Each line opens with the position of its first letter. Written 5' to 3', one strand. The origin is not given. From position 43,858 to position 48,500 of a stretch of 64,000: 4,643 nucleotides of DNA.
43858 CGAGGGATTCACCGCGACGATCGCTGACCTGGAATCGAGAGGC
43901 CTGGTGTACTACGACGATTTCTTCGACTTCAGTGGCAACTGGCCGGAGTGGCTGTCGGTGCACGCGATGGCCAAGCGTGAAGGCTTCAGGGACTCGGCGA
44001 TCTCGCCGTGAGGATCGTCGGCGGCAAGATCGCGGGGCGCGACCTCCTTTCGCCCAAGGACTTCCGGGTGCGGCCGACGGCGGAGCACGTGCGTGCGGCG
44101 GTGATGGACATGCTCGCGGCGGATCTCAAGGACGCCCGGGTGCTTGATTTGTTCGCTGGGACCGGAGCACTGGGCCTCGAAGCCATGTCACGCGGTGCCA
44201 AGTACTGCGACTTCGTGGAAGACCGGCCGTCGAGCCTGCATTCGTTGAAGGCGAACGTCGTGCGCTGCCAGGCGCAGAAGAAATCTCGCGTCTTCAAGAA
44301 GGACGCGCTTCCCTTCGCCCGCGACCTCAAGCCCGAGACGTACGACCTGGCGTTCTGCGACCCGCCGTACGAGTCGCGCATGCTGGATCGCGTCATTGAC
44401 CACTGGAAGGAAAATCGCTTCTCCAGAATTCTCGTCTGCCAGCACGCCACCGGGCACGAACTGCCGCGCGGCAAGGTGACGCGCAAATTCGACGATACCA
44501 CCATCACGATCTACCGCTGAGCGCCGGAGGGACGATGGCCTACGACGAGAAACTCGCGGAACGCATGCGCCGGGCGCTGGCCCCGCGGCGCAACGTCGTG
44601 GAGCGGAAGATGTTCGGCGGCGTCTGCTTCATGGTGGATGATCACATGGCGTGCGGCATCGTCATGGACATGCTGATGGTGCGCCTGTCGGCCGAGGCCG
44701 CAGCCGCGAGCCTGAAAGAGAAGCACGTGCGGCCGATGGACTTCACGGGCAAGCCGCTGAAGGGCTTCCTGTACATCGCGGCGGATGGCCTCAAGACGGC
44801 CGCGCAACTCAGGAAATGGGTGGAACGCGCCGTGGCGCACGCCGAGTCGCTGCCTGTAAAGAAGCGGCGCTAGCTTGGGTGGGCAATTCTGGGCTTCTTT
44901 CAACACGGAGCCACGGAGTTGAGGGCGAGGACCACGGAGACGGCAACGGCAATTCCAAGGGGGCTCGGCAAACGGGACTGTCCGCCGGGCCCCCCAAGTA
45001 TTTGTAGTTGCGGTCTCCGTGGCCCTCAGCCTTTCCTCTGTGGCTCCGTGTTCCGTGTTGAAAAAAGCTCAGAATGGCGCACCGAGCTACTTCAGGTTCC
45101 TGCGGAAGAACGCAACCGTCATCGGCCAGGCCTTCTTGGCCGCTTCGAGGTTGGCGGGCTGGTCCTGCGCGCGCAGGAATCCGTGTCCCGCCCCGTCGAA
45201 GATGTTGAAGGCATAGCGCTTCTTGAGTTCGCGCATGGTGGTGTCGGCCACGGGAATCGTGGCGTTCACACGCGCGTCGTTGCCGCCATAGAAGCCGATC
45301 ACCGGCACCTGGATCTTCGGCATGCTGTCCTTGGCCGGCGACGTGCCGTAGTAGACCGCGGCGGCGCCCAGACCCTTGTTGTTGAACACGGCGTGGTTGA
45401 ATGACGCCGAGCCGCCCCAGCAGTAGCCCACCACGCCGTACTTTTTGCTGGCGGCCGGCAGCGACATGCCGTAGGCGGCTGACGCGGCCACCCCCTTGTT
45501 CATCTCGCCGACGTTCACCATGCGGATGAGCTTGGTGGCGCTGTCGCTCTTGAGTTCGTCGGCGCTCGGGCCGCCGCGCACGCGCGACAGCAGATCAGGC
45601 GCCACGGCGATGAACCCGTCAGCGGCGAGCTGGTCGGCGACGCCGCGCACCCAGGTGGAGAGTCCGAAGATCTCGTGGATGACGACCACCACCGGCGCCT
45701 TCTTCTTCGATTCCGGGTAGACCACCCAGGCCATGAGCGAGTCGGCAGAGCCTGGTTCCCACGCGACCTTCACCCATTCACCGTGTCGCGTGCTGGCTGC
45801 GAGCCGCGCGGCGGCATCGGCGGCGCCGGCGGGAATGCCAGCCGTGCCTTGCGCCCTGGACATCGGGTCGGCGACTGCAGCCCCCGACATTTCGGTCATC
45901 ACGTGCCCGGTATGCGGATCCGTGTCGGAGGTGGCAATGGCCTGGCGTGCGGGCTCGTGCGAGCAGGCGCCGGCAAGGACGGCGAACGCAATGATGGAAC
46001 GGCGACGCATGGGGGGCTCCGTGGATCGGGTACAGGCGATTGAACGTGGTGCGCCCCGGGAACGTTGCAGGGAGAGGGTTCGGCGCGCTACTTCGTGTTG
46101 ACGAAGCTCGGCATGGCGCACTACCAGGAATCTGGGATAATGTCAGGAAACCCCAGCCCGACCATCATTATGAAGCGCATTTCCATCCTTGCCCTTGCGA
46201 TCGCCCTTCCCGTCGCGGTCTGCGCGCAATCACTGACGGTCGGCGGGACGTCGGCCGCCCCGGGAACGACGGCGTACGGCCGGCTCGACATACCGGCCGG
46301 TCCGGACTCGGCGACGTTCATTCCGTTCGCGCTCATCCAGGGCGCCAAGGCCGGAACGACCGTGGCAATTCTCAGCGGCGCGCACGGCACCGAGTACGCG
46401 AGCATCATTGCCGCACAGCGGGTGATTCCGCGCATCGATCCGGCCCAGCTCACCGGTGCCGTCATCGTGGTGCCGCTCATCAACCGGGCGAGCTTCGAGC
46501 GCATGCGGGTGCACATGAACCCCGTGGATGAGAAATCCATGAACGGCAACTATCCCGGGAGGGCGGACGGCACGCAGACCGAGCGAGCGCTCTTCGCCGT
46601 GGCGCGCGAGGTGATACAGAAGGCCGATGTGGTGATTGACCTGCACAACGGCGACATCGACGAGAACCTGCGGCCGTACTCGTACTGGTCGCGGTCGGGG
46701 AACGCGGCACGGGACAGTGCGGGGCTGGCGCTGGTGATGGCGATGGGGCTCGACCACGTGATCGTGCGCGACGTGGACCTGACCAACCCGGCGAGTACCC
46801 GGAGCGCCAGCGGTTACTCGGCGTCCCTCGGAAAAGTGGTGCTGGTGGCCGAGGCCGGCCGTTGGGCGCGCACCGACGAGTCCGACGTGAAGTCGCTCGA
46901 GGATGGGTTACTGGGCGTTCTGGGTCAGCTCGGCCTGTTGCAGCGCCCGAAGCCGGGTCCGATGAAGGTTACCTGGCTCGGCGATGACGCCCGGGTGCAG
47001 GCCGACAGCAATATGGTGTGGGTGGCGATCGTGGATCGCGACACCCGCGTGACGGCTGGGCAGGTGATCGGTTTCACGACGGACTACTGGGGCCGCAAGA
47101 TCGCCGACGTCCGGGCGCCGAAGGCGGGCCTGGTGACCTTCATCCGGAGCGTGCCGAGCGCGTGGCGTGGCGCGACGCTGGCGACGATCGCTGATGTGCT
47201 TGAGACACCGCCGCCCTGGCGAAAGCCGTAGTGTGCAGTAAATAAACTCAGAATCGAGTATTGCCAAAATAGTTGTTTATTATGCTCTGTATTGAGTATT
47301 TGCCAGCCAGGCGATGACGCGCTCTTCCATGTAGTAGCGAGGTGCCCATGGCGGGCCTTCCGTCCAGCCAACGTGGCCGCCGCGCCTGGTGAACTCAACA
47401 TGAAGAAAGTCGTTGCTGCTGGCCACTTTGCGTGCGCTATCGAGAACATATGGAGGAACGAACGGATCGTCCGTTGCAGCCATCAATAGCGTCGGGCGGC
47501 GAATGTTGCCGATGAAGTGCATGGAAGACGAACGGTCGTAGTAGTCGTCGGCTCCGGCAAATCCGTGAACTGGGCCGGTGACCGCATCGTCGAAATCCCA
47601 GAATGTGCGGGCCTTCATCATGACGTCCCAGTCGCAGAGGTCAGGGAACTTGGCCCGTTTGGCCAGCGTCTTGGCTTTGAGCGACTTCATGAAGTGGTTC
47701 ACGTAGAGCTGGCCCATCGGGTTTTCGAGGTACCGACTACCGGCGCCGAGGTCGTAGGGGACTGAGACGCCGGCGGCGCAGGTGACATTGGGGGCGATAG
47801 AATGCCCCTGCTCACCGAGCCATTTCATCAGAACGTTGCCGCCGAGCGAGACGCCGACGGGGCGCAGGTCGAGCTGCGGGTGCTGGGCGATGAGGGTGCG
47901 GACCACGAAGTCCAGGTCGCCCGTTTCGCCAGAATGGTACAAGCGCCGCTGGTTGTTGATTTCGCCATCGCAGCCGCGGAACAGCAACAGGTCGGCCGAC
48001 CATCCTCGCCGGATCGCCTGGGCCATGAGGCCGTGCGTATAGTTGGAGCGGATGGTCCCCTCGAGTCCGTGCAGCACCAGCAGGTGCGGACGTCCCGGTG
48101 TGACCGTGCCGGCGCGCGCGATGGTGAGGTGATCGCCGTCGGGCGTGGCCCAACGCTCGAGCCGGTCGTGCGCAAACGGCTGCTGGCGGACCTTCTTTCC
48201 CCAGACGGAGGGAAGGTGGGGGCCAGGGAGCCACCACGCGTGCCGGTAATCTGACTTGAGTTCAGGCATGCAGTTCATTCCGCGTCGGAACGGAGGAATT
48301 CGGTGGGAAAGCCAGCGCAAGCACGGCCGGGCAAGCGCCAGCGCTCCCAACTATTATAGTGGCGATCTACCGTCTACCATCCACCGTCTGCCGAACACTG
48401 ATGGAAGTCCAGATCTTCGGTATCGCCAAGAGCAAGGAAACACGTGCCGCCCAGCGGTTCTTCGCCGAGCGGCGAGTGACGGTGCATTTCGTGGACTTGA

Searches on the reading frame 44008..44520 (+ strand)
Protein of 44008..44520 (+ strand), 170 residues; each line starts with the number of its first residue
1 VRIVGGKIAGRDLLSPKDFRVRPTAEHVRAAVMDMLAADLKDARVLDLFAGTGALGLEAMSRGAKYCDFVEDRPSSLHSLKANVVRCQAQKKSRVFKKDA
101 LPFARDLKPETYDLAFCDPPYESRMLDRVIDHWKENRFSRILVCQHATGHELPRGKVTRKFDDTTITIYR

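Call 47: search_protein_families(library=pfam, proteins=[window:44008-44520:+], max_evalue=0.001)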
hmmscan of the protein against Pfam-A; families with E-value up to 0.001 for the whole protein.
window:44008-44520:+ (170 aa): 3 families
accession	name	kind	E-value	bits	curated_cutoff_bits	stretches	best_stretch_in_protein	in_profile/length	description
PF03602.21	Cons_hypoth95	-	1.4e-35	123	24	1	1-153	1-159/182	Conserved hypothetical protein 95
PF05175.20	MTS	-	1.5e-06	28.4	23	1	34-124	25-111/170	Methyltransferase small domain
PF02086.21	MethyltransfD12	-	0.0001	22.6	22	0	38-66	18-45/253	D12 class N6 adenine-specific DNA methyltransferase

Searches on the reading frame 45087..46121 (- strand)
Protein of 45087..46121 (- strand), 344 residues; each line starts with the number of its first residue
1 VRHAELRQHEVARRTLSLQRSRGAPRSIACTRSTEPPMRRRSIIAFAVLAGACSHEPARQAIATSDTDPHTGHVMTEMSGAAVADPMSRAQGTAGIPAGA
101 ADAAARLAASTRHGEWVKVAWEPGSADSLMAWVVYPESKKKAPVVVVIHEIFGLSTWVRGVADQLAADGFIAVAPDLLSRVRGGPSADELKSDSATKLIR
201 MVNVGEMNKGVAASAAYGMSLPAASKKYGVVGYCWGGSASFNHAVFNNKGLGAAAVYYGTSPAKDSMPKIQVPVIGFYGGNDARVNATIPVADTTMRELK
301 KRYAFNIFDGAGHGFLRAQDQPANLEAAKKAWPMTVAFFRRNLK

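Call 47: search_protein_families(library=pfam, proteins=[window:45087-46121:-], max_evalue=0.001)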
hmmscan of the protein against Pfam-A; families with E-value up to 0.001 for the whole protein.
window:45087-46121:- (344 aa): 2 families
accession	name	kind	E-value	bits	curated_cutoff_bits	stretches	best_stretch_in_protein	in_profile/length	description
PF01738.24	DLH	-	4.2e-41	141.4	21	1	131-341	3-215/217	Dienelactone hydrolase family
PF07224.18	Chlorophyllase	-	2.2e-05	23.9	26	1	132-245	32-135/301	Chlorophyllase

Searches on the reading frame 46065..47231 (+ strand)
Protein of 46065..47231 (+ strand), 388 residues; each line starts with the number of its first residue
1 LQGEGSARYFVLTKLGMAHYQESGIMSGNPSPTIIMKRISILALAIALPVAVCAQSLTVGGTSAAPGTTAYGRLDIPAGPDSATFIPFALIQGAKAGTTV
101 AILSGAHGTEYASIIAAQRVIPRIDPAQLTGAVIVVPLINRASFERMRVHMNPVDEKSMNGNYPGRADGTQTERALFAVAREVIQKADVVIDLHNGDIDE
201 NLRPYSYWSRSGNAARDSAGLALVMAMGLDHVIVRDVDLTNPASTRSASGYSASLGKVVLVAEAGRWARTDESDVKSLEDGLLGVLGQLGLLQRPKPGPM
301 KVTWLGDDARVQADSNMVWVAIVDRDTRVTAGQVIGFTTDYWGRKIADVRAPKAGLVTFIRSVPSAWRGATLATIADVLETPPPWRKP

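Call 95: search_protein_families(library=pfam, proteins=[window:46065-47231:+], max_evalue=0.001)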
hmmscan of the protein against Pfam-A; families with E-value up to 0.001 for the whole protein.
window:46065-47231:+ (388 aa): 1 family
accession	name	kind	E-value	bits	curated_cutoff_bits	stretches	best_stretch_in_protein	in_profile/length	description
PF24827.1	AstE_AspA_cat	-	3.9e-21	75.9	25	1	97-286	2-189/192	Succinylglutamate desuccinylase/Aspartoacylase catalytic domain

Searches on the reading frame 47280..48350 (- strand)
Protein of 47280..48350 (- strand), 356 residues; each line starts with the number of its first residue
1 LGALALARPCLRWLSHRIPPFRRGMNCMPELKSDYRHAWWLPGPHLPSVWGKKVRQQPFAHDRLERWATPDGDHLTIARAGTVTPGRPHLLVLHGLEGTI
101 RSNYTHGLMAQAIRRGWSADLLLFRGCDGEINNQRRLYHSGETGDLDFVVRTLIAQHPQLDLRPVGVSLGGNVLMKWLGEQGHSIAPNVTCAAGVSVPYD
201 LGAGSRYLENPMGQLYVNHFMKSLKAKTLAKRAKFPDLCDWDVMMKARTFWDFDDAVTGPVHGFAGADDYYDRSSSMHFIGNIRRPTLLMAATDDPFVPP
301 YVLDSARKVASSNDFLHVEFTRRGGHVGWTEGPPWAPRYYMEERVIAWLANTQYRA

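Call 95: search_protein_families(library=pfam, proteins=[window:47280-48350:-], max_evalue=0.001)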
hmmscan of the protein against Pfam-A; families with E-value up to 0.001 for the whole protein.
window:47280-48350:- (356 aa): 2 families
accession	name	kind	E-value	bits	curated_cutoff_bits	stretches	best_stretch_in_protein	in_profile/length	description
PF00561.26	Abhydrolase_1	-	7e-09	36.1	25.8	1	88-311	1-225/245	alpha/beta hydrolase fold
PF12146.15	Hydrolase_4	-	4.1e-05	23.4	27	1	144-302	60-209/239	Serine aminopeptidase, S33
